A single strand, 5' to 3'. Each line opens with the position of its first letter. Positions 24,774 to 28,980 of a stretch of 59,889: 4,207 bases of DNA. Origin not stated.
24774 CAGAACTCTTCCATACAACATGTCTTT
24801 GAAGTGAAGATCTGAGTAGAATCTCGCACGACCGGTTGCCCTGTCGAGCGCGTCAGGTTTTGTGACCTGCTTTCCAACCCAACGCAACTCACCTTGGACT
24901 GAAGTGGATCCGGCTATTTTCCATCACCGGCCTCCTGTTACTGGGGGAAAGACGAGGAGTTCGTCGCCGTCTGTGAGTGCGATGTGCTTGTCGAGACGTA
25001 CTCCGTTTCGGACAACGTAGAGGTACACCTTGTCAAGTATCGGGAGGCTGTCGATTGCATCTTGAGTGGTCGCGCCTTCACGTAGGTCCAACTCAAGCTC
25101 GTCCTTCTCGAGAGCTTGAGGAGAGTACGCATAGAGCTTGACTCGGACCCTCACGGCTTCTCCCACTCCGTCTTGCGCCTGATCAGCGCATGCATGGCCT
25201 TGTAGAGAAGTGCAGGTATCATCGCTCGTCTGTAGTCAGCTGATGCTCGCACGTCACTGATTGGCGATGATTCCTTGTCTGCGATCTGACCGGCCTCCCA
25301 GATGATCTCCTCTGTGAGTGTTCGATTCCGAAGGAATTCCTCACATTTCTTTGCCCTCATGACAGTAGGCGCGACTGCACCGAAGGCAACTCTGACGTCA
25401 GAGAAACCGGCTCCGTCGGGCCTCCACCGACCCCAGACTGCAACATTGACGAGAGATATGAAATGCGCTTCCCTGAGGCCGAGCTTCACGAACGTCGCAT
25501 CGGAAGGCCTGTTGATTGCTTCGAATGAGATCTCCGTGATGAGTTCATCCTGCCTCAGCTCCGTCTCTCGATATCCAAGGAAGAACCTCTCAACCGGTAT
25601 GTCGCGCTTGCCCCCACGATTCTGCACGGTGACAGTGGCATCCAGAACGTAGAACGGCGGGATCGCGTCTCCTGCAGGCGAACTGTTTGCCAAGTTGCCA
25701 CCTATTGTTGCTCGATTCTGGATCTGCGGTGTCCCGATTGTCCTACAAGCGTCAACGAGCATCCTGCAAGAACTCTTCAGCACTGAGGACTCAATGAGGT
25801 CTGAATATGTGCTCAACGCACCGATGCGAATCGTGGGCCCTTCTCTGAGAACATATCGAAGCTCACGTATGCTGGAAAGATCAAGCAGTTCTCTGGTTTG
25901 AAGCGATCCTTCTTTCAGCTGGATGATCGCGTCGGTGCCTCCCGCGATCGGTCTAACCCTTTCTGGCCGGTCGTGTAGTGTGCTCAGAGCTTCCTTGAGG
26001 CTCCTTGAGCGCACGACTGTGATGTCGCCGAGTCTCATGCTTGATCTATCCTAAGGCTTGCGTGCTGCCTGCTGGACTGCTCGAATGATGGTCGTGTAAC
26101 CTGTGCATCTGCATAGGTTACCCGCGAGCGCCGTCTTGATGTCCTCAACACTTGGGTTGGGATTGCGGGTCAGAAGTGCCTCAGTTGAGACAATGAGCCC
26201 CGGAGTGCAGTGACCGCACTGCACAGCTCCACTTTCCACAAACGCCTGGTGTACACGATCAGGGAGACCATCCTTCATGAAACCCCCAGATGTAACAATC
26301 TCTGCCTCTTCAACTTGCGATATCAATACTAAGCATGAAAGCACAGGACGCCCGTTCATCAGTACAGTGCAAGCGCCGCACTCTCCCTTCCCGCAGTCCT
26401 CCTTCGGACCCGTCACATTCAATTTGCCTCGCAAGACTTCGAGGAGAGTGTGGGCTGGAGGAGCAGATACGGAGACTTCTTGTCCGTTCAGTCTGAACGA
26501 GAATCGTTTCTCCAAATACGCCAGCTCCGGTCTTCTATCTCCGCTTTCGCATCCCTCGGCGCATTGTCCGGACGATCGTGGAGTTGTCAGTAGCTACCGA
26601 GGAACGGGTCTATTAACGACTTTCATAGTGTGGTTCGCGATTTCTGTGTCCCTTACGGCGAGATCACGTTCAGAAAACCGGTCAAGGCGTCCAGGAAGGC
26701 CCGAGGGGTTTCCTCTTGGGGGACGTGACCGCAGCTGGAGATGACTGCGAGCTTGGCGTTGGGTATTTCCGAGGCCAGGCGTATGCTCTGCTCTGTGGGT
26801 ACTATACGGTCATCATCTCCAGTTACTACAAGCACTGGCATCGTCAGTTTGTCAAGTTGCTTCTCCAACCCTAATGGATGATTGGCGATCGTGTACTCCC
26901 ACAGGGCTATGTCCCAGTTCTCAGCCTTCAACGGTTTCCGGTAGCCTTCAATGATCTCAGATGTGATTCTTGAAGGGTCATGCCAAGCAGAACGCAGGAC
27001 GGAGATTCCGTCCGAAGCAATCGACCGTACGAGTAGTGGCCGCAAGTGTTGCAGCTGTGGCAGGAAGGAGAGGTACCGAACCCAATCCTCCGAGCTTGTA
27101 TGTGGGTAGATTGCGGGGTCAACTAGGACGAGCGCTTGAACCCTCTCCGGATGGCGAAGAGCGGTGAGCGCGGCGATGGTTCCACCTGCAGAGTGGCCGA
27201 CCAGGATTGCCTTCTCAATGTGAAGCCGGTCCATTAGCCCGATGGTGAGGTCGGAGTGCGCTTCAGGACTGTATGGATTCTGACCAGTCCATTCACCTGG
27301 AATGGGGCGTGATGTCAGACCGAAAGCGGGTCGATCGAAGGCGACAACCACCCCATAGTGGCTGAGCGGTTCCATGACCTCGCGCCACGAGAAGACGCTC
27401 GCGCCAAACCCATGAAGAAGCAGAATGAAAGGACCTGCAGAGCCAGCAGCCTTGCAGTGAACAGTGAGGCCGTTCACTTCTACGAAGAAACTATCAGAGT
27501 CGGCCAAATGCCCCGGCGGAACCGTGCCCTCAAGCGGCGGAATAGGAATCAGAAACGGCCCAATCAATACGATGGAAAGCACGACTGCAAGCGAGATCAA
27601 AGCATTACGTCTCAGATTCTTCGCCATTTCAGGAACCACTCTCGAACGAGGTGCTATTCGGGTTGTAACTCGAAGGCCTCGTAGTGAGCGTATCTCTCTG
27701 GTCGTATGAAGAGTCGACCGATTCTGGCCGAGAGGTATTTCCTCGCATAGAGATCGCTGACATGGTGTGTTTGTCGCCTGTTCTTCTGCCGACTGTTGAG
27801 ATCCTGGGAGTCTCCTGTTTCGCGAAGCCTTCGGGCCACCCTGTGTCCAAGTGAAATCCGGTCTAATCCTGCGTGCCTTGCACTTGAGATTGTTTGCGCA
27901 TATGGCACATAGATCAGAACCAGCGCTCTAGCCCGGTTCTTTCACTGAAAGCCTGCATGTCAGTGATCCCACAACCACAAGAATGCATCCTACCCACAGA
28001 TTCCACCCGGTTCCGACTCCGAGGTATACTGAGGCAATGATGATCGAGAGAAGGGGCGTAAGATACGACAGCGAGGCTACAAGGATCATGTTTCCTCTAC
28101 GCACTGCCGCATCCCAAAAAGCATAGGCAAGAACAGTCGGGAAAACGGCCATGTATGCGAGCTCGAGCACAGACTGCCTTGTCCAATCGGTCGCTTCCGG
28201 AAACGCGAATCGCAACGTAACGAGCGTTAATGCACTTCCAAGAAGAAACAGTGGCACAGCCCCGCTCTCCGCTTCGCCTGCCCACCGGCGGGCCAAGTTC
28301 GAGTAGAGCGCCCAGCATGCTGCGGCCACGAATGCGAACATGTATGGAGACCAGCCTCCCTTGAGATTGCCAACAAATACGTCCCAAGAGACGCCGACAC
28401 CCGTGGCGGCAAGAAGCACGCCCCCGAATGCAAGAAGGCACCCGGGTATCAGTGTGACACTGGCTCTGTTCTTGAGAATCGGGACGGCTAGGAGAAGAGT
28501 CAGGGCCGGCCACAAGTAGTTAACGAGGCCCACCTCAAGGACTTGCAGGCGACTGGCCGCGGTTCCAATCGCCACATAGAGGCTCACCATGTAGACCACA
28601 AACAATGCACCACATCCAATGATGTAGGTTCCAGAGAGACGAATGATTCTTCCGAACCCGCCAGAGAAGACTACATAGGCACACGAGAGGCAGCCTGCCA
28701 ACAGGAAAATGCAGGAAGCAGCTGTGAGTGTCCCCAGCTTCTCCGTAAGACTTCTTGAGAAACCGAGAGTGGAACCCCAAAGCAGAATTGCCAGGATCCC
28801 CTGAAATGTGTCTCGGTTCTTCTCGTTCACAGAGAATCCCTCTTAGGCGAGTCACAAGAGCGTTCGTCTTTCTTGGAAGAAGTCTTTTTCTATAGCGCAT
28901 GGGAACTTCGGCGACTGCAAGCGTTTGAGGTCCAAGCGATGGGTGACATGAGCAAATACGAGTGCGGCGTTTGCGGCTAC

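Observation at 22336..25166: Ubiquitin-like (MoaD/ThiS/SAMP-type) genes translationally coupled inside both molybdenum-hydroxylase subunit sets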

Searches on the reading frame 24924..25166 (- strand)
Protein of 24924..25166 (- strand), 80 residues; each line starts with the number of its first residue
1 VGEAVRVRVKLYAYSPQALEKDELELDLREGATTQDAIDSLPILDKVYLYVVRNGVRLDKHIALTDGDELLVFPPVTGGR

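Call 4: search_protein_families(library=pfam, proteins=[window:24924-25166:-], max_evalue=0.01)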
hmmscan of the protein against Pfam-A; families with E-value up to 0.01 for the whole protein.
window:24924-25166:- (80 aa): 1 family
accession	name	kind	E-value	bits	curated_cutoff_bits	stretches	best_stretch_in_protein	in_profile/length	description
PF02597.26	ThiS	-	1e-07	32.9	22.5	1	17-79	9-76/76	ThiS family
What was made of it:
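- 24924..25154 (-): Ubl-2: short MoaD-type beta-grasp protein of 76 aa (80 aa from the alternative GTG at 25166), ending FPPVTGG-R-stop. Pfam ThiS 32.9 bits (call 4).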

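Call 5: search_protein_families(library=ncbifam, proteins=[window:24924-25166:-], max_evalue=0.01)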
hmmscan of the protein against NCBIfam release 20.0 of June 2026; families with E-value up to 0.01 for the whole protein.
window:24924-25166:- (80 aa): 4 families
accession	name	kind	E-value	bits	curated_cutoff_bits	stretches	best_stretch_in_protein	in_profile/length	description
TIGR01687.1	moaD_arch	subfamily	3.4e-09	37.1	49.5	1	7-79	1-88/88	MoaD family protein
NF041918.1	SAMP1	equivalog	6.6e-08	33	60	1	51-79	59-91/91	ubiquitin-like small modifier protein 1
TIGR01682.1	moaD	equivalog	6.6e-06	26.9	66.15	1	7-79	1-80/80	molybdopterin converting factor subunit 1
NF008347.0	PRK11130.1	equivalog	0.00039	20.9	94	1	54-79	56-81/81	molybdopterin synthase sulfur carrier subunit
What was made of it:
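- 24924..25154 (-): TIGR01687 37.1 bits, below the cut-off (call 5).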

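Call 21: find_homologous_proteins(query=window:24924-25154:-, max_evalue=0.001)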
Query window:24924-25154:- (76 aa): 33 proteins with E <= 0.001 among 36 candidates.
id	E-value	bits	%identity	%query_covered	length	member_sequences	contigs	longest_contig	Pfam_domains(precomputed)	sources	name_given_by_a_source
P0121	3.0e-40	153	96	100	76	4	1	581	PF02597.27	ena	-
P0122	5.8e-30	120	78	100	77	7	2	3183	PF02597.27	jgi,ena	-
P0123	2.3e-29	118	74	100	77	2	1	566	PF02597.27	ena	-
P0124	6.2e-29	117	75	100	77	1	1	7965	PF02597.27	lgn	-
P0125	1.4e-28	116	72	100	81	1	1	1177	PF02597.27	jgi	jgi:molybdopterin converting factor small subunit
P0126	5.3e-28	114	73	99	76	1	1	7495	PF02597.27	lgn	-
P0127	3.6e-27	111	73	99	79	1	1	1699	PF02597.27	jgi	jgi:molybdopterin converting factor small subunit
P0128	1.1e-26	110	71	99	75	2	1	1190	PF02597.27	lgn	-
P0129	1.9e-26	109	71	99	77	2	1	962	PF02597.27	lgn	-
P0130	2.3e-26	109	70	100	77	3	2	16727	PF02597.27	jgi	-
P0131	3.2e-26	108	71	100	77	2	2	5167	PF02597.27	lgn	-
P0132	4.4e-26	108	73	99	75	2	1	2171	PF02597.27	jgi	-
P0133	9.3e-26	107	68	100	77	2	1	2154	PF02597.27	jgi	-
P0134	3.0e-25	105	68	99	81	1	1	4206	PF02597.27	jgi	jgi:molybdopterin converting factor small subunit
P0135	6.4e-25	104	67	99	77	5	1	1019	PF02597.27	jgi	jgi:molybdopterin converting factor small subunit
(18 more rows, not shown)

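Call 40: find_related_loci(query=A2, collection=metagenome_contigs, flank=4000)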
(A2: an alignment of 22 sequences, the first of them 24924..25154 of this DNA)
Query A2 (76 aa) in metagenome_contigs; peptide patterns used: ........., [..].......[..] (x = any residue, [..] = any of these).
599 stretches matched a pattern (row limit reached: there are more); 15 encode a relative of the query (tblastn E <= 1e-3); 15 distinct loci.
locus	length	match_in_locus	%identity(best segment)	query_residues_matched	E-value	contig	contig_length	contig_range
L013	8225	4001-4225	76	1-75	8e-34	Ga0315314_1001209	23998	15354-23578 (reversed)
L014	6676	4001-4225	68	1-75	3e-31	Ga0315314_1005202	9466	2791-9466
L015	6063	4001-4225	67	1-75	6e-31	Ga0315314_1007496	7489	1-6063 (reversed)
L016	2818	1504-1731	67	1-76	1e-30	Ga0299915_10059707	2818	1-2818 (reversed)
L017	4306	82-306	64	1-75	5e-30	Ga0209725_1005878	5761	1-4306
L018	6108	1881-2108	66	1-76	5e-30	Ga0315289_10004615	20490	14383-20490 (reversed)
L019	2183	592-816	68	1-75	6e-30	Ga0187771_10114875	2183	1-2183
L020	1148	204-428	65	1-75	2e-29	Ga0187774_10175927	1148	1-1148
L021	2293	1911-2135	64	1-75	1e-28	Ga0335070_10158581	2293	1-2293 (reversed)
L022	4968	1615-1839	76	1-75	7e-27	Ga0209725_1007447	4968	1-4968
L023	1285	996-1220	72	1-75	6e-24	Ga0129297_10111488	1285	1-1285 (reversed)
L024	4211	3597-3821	65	1-75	1e-22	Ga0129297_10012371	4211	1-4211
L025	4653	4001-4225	68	1-75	7e-22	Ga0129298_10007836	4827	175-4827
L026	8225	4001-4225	68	1-75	7e-22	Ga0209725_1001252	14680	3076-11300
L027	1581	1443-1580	59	1-46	1e-7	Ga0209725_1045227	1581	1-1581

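Call 74: search_solved_structures(query=A2, max_evalue=1, show_alignments=3)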
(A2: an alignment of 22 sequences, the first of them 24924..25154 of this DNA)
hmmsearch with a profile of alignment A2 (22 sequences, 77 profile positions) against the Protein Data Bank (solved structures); distinct sequences matched with E-value up to 1: 12.
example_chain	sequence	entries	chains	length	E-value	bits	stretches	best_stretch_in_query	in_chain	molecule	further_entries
1vjk_A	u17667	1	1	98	8.8e-06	28.9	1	1-75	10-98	molybdopterin converting factor, subunit 1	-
2m19_A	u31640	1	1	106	0.00032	23.9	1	49-75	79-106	Molybdopterin converting factor subunit 1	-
6jbz_B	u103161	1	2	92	0.00045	23.4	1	2-75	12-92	MoaD/ThiS family protein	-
2l83_A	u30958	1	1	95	0.0019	21.4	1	6-75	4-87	Small archaeal modifier protein 1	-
4hro_A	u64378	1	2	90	0.002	21.3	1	6-75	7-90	Small archaeal modifier protein 1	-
3po0_A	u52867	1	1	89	0.0022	21.2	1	6-75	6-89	Small archaeal modifier protein 1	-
1nvi_D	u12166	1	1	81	0.0075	19.5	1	54-75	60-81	Molybdopterin converting factor subunit 1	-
1fm0_D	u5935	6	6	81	0.0077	19.5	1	54-75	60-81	MOLYBDOPTERIN CONVERTING FACTOR, SUBUNIT 1 | MOLYBDOPTERIN [MPT] CONVERTING FACTOR, SUBUNIT 1 | Molybdopterin-converting factor subunit 1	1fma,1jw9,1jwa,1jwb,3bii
4n6e_B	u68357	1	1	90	0.12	15.6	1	43-75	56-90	ThiS/MoaD family protein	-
2l52_A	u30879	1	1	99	0.34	14.2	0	57-75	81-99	METHANOSARCINA ACETIVORANS SAMP1 HOMOLOG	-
2e5z_A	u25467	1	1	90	0.38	14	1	36-64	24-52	Splicing factor, arginine/serine-rich 8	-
5mpo_A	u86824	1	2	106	0.78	13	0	39-75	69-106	Molybdopterin synthase sulfur carrier subunit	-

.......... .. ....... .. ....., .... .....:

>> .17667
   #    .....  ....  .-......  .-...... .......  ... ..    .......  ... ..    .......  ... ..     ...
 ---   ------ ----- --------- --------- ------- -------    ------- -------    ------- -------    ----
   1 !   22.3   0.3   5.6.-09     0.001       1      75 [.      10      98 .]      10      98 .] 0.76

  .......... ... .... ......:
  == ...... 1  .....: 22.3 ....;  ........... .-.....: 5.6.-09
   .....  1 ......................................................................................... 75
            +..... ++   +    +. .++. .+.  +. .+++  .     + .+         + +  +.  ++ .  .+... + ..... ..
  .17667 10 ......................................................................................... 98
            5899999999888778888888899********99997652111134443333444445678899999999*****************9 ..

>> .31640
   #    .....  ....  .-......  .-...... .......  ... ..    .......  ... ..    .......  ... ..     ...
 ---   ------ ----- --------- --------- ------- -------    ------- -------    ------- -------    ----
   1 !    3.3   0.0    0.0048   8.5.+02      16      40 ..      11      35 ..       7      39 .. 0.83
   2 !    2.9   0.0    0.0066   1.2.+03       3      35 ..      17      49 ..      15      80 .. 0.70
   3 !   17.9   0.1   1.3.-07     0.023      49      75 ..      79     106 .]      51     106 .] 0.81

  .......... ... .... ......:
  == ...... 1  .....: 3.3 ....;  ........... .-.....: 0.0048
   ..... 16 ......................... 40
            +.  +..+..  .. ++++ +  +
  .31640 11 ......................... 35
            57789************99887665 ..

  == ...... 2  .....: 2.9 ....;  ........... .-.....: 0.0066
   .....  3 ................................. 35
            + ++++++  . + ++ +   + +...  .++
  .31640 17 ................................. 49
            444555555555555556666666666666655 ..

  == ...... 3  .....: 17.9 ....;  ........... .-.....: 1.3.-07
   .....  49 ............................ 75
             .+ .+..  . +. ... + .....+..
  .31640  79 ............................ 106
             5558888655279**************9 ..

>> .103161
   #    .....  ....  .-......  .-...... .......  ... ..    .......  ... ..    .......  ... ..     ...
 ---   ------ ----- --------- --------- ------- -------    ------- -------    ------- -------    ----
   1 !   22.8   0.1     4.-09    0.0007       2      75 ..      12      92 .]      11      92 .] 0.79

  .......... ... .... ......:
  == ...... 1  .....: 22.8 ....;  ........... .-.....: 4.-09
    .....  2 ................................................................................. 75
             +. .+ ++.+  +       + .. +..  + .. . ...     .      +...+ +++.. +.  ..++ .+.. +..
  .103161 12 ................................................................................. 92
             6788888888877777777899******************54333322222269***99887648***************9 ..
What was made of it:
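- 24924..25154 (-): Best PDB sequence hits are MoaD 1VJK and SAMP1 (call 74).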

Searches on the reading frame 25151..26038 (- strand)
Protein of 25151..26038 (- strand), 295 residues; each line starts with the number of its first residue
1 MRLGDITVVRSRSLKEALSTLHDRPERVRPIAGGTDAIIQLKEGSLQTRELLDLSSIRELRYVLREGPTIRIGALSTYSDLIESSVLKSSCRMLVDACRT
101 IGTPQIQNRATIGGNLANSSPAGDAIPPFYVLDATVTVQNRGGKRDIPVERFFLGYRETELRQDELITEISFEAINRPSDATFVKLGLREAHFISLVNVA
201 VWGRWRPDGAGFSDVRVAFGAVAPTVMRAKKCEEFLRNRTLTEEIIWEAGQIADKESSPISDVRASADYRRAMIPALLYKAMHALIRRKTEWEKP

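Call 4: search_protein_families(library=pfam, proteins=[window:25151-26038:-], max_evalue=0.01)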
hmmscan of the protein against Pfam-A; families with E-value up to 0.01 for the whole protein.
window:25151-26038:- (295 aa): 2 families
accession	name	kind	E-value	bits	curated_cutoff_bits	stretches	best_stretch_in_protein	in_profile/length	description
PF00941.27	FAD_binding_5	-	2.4e-44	151.6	27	1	6-171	3-166/170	FAD binding domain in molybdopterin dehydrogenase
PF03450.22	CO_deh_flav_C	-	5.9e-23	81.4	25.5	1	188-284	7-101/102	CO dehydrogenase flavoprotein C-terminal domain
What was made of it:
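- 25151..26038 (-): FAD medium subunit of set 2. Its TGA stop overlaps the Ubl-2 GTG (GTGA). Pfam FAD_binding_5 and CO_deh_flav_C (call 4).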

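Call 5: search_protein_families(library=ncbifam, proteins=[window:25151-26038:-], max_evalue=0.01)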
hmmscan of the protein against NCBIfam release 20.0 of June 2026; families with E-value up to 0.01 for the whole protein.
window:25151-26038:- (295 aa): 8 families
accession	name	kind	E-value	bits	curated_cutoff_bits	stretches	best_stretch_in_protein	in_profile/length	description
NF043083.1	XdhB_XDHase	equivalog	8.1e-63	212.2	310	1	9-289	8-287/289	xanthine dehydrogenase subunit XdhB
NF041019.1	glyceraldDH_beta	equivalog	8.8e-59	199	350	1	5-283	5-278/280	glyceraldehyde dehydrogenase subunit beta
NF007427.0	PRK09971.1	equivalog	1.8e-58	198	287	1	8-290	7-288/292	xanthine dehydrogenase FAD-binding subunit XdhB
TIGR02963.1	xanthine_xdhA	equivalog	8.4e-49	166.4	467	1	11-281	198-464/468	xanthine dehydrogenase small subunit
TIGR03199.1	pucC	equivalog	4e-33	114.8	306.05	1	14-274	4-258/264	xanthine dehydrogenase subunit C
TIGR03195.1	4hydrxCoA_B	equivalog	1.6e-30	106.4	404.55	2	3-118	2-116/321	4-hydroxybenzoyl-CoA reductase subunit beta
TIGR02969.1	mam_aldehyde_ox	subfamily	1e-10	39.8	1912.3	1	91-281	330-522/1330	aldehyde oxidase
TIGR03312.1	Se_sel_red_FAD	hypoth_equivalog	1.3e-07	31.1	241.5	1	60-273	53-238/257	molybdopterin-dependent oxidoreductase FAD-binding subunit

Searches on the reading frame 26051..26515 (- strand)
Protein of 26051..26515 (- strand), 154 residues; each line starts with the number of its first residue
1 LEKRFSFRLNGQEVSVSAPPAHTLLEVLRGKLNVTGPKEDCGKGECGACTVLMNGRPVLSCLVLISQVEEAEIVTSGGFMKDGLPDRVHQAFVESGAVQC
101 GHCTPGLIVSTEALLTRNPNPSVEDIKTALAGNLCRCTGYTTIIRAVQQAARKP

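Call 4: search_protein_families(library=pfam, proteins=[window:26051-26515:-], max_evalue=0.01)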
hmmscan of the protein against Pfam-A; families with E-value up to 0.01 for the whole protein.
window:26051-26515:- (154 aa): 4 families
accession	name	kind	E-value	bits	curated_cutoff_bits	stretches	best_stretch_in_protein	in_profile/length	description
PF01799.25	Fer2_2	-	1.3e-26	93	30.3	1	82-148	8-75/75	[2Fe-2S] binding domain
PF00111.32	Fer2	-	3.2e-07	30.6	21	1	8-61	2-55/77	2Fe-2S iron-sulfur cluster binding domain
PF13085.11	Fer2_3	-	8e-07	29.5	27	1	38-73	49-84/107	2Fe-2S iron-sulfur cluster binding domain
PF24868.1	YABBY_N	-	0.0013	18.7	28.6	0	97-120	32-55/60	YABBY, N-terminal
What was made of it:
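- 26051..26515 (-): FeS small subunit of set 2 (two [2Fe-2S] domains), first gene of the operon. Pfam Fer2_2 and Fer2 (call 4).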

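Call 5: search_protein_families(library=ncbifam, proteins=[window:26051-26515:-], max_evalue=0.01)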
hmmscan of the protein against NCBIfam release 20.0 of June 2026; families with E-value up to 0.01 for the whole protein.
window:26051-26515:- (154 aa): 18 families
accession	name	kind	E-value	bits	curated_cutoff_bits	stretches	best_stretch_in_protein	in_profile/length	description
TIGR03198.1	pucE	equivalog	4.9e-50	168.9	254.3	1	4-152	3-150/151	xanthine dehydrogenase subunit E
NF043084.2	XdhC_XDHase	equivalog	2.6e-47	160.1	217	1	5-151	3-150/151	xanthine dehydrogenase subunit XdhC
NF041020.1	glyceraldDH_gamma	equivalog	8.3e-47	158.8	290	1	4-153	12-161/164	glyceraldehyde dehydrogenase subunit gamma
TIGR03193.1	4hydroxCoAred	equivalog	2.8e-45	153.9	257.8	1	8-151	5-148/148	4-hydroxybenzoyl-CoA reductase subunit gamma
TIGR03311.1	Se_dep_XDH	equivalog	3.6e-43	147.8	830.45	1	6-152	2-145/848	selenium-dependent xanthine dehydrogenase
NF045668.1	pterin_aldehy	equivalog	1.6e-41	142.3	1100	1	6-152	4-153/905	molybdopterin-dependent aldehyde oxidoreductase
NF007387.0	PRK09908.1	equivalog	7.1e-41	139.3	212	1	8-152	12-157/159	xanthine dehydrogenase iron sulfur-binding subunit XdhC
TIGR02963.1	xanthine_xdhA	equivalog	2.9e-38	131.7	467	1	7-152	3-159/468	xanthine dehydrogenase small subunit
NF008514.0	PRK11433.1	equivalog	9.1e-31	107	322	1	4-152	52-215/218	aldehyde dehydrogenase iron-sulfur subunit PaoA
TIGR02969.1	mam_aldehyde_ox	subfamily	5.5e-25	87.1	1912.3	1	7-149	5-159/1330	aldehyde oxidase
TIGR03313.1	Se_sel_red_Mo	hypoth_equivalog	2.7e-14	51.9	1101.9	1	7-152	1-146/951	molybdopterin-dependent oxidoreductase Mo/Fe-S-binding subunit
NF009052.0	PRK12386.1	equivalog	4.9e-06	25.8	256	1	40-76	52-88/255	succinate dehydrogenase/fumarate reductase iron-sulfur subunit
NF004616.0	PRK05950.1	subfamily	0.00017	20.8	228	1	38-74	55-91/238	succinate dehydrogenase iron-sulfur subunit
TIGR00384.1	dhsB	subfamily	0.0002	20.9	88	1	39-70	47-78/222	succinate dehydrogenase and fumarate reductase iron-sulfur protein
NF006391.0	PRK08640.1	equivalog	0.00023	20.2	244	1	40-70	63-93/254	succinate dehydrogenase iron-sulfur subunit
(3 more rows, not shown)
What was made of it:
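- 26051..26515 (-): NCBIfam pucE/XdhC-type hits, all below the equivalog cut-offs (call 5).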

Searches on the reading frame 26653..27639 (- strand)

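Call 9: search_protein_families(library=pfam, proteins=[window:26653-27639:-], max_evalue=0.001)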
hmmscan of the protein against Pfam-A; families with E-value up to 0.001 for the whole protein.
window:26653-27639:- (328 aa): 11 families
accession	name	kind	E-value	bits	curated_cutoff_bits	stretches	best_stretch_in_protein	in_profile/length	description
PF00561.26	Abhydrolase_1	-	6.4e-32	111.6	25.8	1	71-310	2-243/245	alpha/beta hydrolase fold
PF12697.13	Abhydrolase_6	-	4.5e-23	83.5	26.3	1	72-318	1-217/217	Alpha/beta hydrolase family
PF12146.15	Hydrolase_4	-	4e-19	69.3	27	1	72-306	7-233/239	Serine aminopeptidase, S33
PF03096.20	Ndr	-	2.4e-14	53.2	23.3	1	132-323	89-276/283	Ndr family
PF06821.19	Ser_hydrolase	-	2.8e-07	31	22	0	142-192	55-108/172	Serine hydrolase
PF20434.5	BD-FAE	-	6.3e-06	26.3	26.8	0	263-290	186-213/215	BD-FAE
PF00326.27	Peptidase_S9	-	9.3e-06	25.7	22.6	0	142-177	64-99/213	Prolyl oligopeptidase family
PF03959.19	FSH1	-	0.00052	20.2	21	0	262-309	156-204/211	Serine hydrolase (FSH1)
PF07859.19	Abhydrolase_3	-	0.00074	19.8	25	0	141-183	70-117/210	alpha/beta hydrolase fold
PF12695.13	Abhydrolase_5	-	0.00082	19.6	27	0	140-181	55-93/164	Alpha/beta hydrolase family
PF00756.26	Esterase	-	0.00091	19.5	22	0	144-183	117-154/251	Putative esterase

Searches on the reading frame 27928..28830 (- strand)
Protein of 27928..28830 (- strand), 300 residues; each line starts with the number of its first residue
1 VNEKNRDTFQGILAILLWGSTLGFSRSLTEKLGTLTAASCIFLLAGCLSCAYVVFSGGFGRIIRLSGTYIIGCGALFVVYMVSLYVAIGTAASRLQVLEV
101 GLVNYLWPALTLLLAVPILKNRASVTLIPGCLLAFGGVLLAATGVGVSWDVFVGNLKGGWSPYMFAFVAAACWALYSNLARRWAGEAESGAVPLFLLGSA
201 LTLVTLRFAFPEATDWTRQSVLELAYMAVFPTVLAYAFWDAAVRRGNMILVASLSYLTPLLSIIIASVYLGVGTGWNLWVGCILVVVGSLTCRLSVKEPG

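Call 9: search_protein_families(library=pfam, proteins=[window:27928-28830:-], max_evalue=0.001)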
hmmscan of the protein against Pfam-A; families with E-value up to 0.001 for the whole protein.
window:27928-28830:- (300 aa): 1 family
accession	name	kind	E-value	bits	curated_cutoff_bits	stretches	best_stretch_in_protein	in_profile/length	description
PF00892.27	EamA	-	9.5e-22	78.2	28.2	2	162-290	3-131/135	EamA-like transporter family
